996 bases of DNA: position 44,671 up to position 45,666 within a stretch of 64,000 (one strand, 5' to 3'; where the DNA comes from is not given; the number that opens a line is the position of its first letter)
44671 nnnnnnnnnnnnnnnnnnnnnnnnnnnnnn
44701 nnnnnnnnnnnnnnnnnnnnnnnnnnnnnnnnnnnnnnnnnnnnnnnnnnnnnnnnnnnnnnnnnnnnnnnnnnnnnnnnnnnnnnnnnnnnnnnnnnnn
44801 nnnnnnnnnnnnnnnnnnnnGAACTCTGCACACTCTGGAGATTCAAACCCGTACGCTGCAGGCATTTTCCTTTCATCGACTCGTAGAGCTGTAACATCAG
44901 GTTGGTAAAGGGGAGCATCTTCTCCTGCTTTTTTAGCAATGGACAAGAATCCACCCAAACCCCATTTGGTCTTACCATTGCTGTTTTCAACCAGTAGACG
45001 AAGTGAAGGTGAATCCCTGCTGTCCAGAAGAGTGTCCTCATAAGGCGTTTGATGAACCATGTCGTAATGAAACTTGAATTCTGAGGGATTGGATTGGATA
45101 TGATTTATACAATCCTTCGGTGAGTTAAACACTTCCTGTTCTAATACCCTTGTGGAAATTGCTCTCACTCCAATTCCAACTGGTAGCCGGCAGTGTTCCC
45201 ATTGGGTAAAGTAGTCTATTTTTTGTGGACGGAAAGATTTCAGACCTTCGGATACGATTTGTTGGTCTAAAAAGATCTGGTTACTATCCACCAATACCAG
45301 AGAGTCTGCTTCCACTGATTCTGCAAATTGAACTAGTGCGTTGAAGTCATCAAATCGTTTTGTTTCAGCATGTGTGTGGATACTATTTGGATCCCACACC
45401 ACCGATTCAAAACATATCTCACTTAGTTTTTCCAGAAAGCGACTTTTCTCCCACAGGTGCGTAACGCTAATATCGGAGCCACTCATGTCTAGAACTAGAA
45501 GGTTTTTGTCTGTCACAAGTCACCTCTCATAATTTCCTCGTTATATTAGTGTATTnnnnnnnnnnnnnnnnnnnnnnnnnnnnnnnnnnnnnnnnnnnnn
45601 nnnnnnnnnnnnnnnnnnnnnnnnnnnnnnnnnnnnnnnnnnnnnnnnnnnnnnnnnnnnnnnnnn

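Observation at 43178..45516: Radical-SAM enzyme with a large unassigned N-terminal domain, translationally coupled to a WbqC-like protein inside a sugar pathway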

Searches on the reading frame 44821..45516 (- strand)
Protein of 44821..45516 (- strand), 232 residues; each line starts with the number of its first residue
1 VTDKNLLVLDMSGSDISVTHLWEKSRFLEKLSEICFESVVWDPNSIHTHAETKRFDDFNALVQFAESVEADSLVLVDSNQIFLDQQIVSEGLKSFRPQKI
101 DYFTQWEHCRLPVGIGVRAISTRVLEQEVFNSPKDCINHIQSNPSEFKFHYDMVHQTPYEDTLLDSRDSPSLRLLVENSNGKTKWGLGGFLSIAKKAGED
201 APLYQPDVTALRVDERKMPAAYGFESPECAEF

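Call 27: search_solved_structures(query=A2, max_evalue=10)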
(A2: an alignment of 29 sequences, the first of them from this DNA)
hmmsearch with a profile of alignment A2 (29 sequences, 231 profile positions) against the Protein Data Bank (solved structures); distinct sequences matched with E-value up to 10: 13.
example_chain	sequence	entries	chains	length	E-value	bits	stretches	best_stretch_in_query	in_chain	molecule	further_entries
9t0n_A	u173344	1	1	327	0.15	15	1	5-73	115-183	Type VI secretion-associated protein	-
3agb_A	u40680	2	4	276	0.53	13.2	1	105-151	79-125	Red chlorophyll catabolite reductase, chloroplastic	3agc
3aga_A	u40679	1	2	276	0.54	13.2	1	105-151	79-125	Red chlorophyll catabolite reductase, chloroplastic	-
2zxk_A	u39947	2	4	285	0.57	13.1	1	105-151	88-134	Red chlorophyll catabolite reductase, chloroplastic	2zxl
5i4h_B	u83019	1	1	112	0.59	13.1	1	200-228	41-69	Cathepsin L1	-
3kse_A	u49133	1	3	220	0.97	12.4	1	147-228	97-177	Cathepsin L1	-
3iv2_A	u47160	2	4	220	1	12.3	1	147-228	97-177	Cathepsin L1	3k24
2xu3_A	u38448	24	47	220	1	12.3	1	147-228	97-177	CATHEPSIN L1 | Cathepsin L heavy and light chains | Procathepsin L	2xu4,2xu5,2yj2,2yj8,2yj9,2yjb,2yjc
2nqd_B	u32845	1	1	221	1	12.3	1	147-228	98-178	Cathepsin L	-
3of8_A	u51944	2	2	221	1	12.3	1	147-228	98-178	Cathepsin L1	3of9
2xu1_A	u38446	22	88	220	1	12.3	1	147-228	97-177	CATHEPSIN L1 | Cathepsin L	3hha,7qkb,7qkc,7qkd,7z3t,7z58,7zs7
3hwn_A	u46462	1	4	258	1.6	11.7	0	148-228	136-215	Cathepsin L1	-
7tzh_D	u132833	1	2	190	1.9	11.4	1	108-125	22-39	Lymphocyte activation gene 3 protein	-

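Call 32: predict_structure(alignment_id=A2)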
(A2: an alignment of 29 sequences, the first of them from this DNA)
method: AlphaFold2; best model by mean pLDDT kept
length: 232 residues; sequences in the alignment: 29
mean_pLDDT: 94.2   pTM: 0.91
mean pLDDT of the five models: 94.2, 94.2, 93.9, 92.7, 92.4
residues with pLDDT >= 90: 200; 70-90: 29; 50-70: 3; < 50: 0
segments of 3 or more residues with pLDDT < 50: none
pLDDT, mean of each block of 10 residues (from residue 1): 93 89 94 94 85 94 97 97 97 97 97 98 94 97 97 96 97 93 94 97 93 95 84 75
secondary structure, 60 per line:
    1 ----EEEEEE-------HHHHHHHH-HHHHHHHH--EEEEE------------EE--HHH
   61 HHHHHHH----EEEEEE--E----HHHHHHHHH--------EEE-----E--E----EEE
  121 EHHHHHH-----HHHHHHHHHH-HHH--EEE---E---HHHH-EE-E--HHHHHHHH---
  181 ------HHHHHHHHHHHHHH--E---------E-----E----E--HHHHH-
elements in order: E5-10 H18-25 H27-34 E37-41 H58-67 E72-77 H85-93 E102-104 E118-121 H122-127 H133-142 E149-151 H159-162 H170-177 H187-200 H227-231

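Call 35: fold_search(model_id=the predicted structure, library=pdb)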
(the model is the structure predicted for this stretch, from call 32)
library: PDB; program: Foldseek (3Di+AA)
matches with E <= 10: 1200; with E <= 0.001: 70
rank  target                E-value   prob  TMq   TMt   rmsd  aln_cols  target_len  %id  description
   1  6oew_B                1.2e-07  1.00  0.64  0.62   4.7       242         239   14  Structure of a Cytidylyltransferase from Leptospira borgpetersenii serovar Hardjo-bovis (strain JB197) (released 2019-04-17)
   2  6oew_A                1.6e-07  1.00  0.64  0.63   4.9       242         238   13  Structure of a Cytidylyltransferase from Leptospira borgpetersenii serovar Hardjo-bovis (strain JB197) (released 2019-04-17)
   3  9nyd_B                5.6e-05  1.00  0.37  0.30  14.6       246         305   11  Cryo-EM structure of the glycosyltransferase GtrB in the pre-catalysis and product-bound state (released 2025-12-17)
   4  3cgx                  6.4e-05  1.00  0.38  0.39   8.5       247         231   10  Crystal structure of putative nucleotide-diphospho-sugar transferase (YP_389115.1) from Desulfovibrio desulfuricans G20  (released 2008-03-18)
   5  8yrl_A                8.2e-05  1.00  0.39  0.23   6.1       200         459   18  Crystal structure of Aspergillus fumigatus Galactofuranosylransferase (AfGfsA) in complex with UDP and galactofuranose (released 2024-10-30)
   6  1vpa_A                1.4e-04  1.00  0.44  0.46   9.1       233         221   14  Crystal structure of 2-C-methyl-D-erythritol 4-phosphate cytidylyltransferase (TM1393) from Thermotoga maritima at 2.6 (released 2004-11-02)
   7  1w55                  1.5e-04  1.00  0.42  0.28   7.2       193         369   11  Structure of the Bifunctional IspDF from Campylobacter jejuni (released 2004-10-04)
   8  9t4z_B                1.5e-04  1.00  0.45  0.47   7.9       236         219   12  Crystal structure of PpNeuA CMP-Kdn synthetase (released 2026-03-11)
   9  3k8e_D                1.8e-04  1.00  0.40  0.39   7.4       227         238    9  Crystal structure of E. coli lipopolysaccharide specific CMP-KDO synthetase (released 2009-11-10)
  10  1h6j_A                1.9e-04  1.00  0.43  0.42   6.9       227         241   14  The three-dimensional structure of capsule-specific CMP:2-keto-3-deoxy-manno-octonic acid synthetase from Escherichia  (released 2001-07-12)
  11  3k8e_A                2.1e-04  1.00  0.41  0.40   7.3       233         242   10  Crystal structure of E. coli lipopolysaccharide specific CMP-KDO synthetase (released 2009-11-10)
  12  4irq_B                2.1e-04  1.00  0.37  0.36   6.0       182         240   10  Crystal structure of catalytic domain of human beta1,4galactosyltransferase 7 in closed conformation in complex with m (released 2013-09-25)
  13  1h7e_A                2.3e-04  1.00  0.45  0.43   6.5       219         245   14  The structure of CMP:2-keto-3-deoxy-manno-octonic acid synthetase and of its complexes with substrates and substrate a (released 2001-09-13)
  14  9t4z_A                2.3e-04  1.00  0.46  0.47   7.3       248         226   12  Crystal structure of PpNeuA CMP-Kdn synthetase (released 2026-03-11)
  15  4irq_A                2.3e-04  0.99  0.38  0.36  12.7       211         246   13  Crystal structure of catalytic domain of human beta1,4galactosyltransferase 7 in closed conformation in complex with m (released 2013-09-25)
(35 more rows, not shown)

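Call 52: search_protein_representatives(alignment_id=A2)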
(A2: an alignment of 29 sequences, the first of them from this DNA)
Query: 29 sequences, 231 profile positions. Proteins with E-value up to 0.001 (for the whole library): 34; up to 1e-10: 28; up to 1e-30: 24. The best 34 are listed.
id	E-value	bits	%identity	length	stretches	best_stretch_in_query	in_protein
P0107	1.7e-71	257.0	-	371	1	3-231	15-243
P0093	6.9e-69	248.5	-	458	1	4-231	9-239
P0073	8.6e-69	248.2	-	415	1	2-231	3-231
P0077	3.0e-63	230.1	-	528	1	3-231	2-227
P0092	8.6e-63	228.5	-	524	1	2-231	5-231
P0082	8.6e-63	228.5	-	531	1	4-231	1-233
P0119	1.4e-60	221.3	-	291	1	3-231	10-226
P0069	1.2e-56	208.4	-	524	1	6-231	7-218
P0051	1.9e-52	194.7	-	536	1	5-231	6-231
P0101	1.9e-51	191.4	-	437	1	23-231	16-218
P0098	3.1e-49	184.2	-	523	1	3-231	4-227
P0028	3.5e-47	177.5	-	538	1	3-231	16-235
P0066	4.5e-44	167.3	-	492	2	5-170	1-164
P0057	1.7e-42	162.1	-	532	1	4-231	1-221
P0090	1.0e-41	159.6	-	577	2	5-124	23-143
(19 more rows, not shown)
